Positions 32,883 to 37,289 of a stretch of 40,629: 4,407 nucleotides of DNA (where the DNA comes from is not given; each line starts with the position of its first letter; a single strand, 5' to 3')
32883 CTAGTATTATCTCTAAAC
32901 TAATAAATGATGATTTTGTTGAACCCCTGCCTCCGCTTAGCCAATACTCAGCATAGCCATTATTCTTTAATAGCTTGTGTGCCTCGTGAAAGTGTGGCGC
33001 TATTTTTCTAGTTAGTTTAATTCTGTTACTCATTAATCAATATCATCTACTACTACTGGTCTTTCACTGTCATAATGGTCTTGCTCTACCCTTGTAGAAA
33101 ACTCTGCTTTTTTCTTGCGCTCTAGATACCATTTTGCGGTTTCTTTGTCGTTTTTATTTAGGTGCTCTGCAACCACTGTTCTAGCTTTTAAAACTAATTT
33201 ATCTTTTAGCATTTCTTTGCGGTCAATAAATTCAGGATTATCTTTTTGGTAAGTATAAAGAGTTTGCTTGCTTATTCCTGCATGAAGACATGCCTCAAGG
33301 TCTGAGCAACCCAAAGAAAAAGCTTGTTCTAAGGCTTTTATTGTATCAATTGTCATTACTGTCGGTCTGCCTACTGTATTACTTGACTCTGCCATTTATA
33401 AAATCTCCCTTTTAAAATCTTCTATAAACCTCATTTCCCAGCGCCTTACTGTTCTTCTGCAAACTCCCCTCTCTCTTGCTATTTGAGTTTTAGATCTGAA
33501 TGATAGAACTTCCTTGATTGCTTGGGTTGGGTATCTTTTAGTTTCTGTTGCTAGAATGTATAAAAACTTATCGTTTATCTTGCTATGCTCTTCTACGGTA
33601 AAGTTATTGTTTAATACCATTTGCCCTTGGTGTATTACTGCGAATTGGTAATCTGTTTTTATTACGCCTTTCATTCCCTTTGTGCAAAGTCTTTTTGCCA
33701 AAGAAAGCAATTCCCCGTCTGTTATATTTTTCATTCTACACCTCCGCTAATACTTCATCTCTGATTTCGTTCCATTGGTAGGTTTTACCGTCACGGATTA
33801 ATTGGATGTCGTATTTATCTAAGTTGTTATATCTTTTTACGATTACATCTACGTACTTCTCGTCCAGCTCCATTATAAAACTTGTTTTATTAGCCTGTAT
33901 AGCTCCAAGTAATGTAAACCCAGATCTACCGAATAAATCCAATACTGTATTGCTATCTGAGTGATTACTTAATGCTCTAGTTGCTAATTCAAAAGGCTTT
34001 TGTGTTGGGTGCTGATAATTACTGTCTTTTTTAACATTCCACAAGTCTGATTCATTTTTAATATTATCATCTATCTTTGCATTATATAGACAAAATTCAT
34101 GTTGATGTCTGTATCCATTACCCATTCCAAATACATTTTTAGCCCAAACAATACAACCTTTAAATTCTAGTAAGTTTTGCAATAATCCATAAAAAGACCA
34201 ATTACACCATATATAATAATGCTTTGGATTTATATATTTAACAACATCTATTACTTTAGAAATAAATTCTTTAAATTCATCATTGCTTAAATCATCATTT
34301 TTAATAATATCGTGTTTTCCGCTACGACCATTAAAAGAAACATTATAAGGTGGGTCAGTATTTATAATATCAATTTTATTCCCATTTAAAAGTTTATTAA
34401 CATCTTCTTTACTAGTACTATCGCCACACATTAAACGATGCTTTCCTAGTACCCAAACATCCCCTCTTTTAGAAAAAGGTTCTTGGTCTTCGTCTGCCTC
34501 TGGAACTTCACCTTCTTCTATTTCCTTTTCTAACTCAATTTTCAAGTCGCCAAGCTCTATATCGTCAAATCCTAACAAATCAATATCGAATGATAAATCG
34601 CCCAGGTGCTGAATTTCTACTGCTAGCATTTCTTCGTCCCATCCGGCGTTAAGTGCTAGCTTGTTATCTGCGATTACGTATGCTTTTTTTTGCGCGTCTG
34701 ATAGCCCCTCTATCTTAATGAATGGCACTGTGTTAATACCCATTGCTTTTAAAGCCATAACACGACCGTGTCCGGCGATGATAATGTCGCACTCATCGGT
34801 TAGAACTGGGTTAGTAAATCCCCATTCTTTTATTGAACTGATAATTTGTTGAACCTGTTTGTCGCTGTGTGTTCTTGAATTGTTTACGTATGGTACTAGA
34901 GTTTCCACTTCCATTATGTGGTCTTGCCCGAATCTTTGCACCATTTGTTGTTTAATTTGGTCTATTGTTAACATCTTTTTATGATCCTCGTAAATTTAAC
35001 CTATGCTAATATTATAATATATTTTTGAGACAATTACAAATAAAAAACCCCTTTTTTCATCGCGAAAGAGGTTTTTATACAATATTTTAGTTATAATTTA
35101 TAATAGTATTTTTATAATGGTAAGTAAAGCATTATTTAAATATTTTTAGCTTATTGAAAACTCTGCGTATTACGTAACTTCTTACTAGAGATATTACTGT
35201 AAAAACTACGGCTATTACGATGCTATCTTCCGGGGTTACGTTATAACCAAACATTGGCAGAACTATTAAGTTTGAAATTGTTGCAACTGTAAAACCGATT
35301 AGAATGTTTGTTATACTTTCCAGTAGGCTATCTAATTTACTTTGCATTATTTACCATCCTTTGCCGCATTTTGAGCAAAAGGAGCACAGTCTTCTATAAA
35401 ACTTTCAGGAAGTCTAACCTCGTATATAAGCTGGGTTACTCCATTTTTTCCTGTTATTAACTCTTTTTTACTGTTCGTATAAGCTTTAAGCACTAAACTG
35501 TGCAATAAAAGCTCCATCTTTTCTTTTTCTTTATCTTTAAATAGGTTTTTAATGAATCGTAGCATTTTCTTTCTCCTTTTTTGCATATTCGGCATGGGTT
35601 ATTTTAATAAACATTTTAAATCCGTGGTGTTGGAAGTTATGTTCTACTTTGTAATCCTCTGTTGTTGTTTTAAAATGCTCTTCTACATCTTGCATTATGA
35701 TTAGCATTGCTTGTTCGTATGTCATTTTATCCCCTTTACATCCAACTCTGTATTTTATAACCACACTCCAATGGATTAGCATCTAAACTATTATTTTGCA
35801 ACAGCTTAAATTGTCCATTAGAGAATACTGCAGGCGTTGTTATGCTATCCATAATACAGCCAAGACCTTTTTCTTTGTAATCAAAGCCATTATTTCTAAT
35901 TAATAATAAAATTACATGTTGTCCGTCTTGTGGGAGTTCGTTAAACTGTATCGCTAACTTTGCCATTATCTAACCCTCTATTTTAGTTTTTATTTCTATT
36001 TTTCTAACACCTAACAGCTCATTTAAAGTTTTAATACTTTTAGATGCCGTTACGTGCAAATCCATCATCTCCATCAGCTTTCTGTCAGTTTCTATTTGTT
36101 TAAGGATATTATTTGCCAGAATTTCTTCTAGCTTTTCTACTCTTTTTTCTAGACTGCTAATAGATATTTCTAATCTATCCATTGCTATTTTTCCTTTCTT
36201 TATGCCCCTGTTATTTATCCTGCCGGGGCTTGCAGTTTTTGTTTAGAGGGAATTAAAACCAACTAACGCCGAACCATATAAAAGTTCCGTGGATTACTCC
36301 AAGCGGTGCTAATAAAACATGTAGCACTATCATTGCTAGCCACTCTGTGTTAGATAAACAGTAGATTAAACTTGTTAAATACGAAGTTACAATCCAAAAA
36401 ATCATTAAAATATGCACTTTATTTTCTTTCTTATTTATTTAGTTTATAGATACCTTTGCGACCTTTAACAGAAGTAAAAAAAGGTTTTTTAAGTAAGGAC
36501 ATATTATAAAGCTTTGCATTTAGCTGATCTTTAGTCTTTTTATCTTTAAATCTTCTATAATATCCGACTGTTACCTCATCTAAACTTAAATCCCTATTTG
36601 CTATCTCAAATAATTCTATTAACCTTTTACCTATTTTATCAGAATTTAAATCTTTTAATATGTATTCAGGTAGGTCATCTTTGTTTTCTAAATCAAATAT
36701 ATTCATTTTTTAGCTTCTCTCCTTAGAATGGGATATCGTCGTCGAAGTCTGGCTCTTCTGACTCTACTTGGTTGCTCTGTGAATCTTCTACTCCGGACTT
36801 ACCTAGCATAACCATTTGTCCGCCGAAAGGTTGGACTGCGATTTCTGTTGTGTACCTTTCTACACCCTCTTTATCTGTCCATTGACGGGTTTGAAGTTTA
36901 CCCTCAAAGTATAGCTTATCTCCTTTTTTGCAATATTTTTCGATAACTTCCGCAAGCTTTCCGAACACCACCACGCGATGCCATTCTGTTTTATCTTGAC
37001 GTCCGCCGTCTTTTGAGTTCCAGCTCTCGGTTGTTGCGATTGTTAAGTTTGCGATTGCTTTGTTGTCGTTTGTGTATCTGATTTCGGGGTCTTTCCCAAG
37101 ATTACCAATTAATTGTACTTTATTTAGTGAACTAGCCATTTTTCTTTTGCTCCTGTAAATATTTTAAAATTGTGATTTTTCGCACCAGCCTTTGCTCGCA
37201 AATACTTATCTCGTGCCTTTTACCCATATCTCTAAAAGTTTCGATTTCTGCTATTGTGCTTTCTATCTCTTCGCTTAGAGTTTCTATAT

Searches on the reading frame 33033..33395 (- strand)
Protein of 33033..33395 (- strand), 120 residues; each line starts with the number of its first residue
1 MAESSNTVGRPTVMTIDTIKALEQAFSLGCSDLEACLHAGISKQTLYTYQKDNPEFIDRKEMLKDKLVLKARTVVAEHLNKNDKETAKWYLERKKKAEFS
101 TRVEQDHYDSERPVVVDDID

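Call 72: search_protein_families(library=pfam, proteins=[window:33033-33395:-], max_evalue=0.01)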
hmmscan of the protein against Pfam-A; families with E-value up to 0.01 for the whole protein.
window:33033-33395:- (120 aa): 1 family
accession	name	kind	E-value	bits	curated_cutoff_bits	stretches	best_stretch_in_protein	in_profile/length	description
PF13022.12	HTH_Tnp_1_2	-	0.00012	22.6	27.9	1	33-82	30-78/122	Helix-turn-helix of insertion element transposase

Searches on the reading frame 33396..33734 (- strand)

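Call 72: search_protein_families(library=pfam, proteins=[window:33396-33734:-], max_evalue=0.01)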
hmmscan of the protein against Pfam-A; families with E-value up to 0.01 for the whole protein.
window:33396-33734:- (112 aa): 3 families
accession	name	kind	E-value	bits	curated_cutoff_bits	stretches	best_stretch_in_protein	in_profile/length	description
PF13518.12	HTH_28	-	3.9e-05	24.1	25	1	71-105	4-38/52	Helix-turn-helix domain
PF13551.12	HTH_29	-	0.00025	21.5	28.1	1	81-105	14-38/64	Winged helix-turn helix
PF04218.19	CENP-B_N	-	0.0053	16.8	21.2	0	72-99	15-42/53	CENP-B N-terminal DNA-binding domain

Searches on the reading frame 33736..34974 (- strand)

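Call 72: search_protein_families(library=pfam, proteins=[window:33736-34974:-], max_evalue=0.01)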
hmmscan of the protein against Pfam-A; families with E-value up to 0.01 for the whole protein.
window:33736-34974:- (412 aa): 3 families
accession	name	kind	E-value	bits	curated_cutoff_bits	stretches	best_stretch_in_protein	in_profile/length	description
PF01555.25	N6_N4_Mtase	-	4.1e-15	56.8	26.7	1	201-379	1-220/221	DNA methylase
PF02195.25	ParB_N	-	0.0017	18.8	26.3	1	33-102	18-91/95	ParB N-terminal domain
PF03602.21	Cons_hypoth95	-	0.0018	18.4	24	0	335-402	36-105/182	Conserved hypothetical protein 95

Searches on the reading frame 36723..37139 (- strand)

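Call 13: search_protein_families(library=phrogs, proteins=[window:36723-37139:-], max_evalue=0.01)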
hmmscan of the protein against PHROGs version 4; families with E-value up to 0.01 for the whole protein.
window:36723-37139:- (138 aa): 3 families
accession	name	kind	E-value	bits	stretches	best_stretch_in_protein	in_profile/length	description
phrog_44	-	DNA, RNA and nucleotide metabolism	4.3e-50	172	1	1-138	83-228/271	single strand DNA binding protein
phrog_25370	-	unknown function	7.1e-09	36.2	1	5-50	2-47/48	-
phrog_12631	-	DNA, RNA and nucleotide metabolism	2e-05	25.6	1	5-35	30-60/78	single strand DNA binding protein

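Call 14: search_protein_families(library=pfam, proteins=[window:36723-37139:-], max_evalue=0.01)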
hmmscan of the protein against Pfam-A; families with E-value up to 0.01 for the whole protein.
window:36723-37139:- (138 aa): 2 families
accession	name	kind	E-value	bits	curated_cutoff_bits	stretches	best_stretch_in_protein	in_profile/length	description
PF00436.31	SSB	-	1.6e-37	128.2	26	1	5-103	1-99/104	Single-strand binding protein family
PF22657.2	SSB_1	-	0.0053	17.4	27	1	6-86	1-79/91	Another single-strand binding protein family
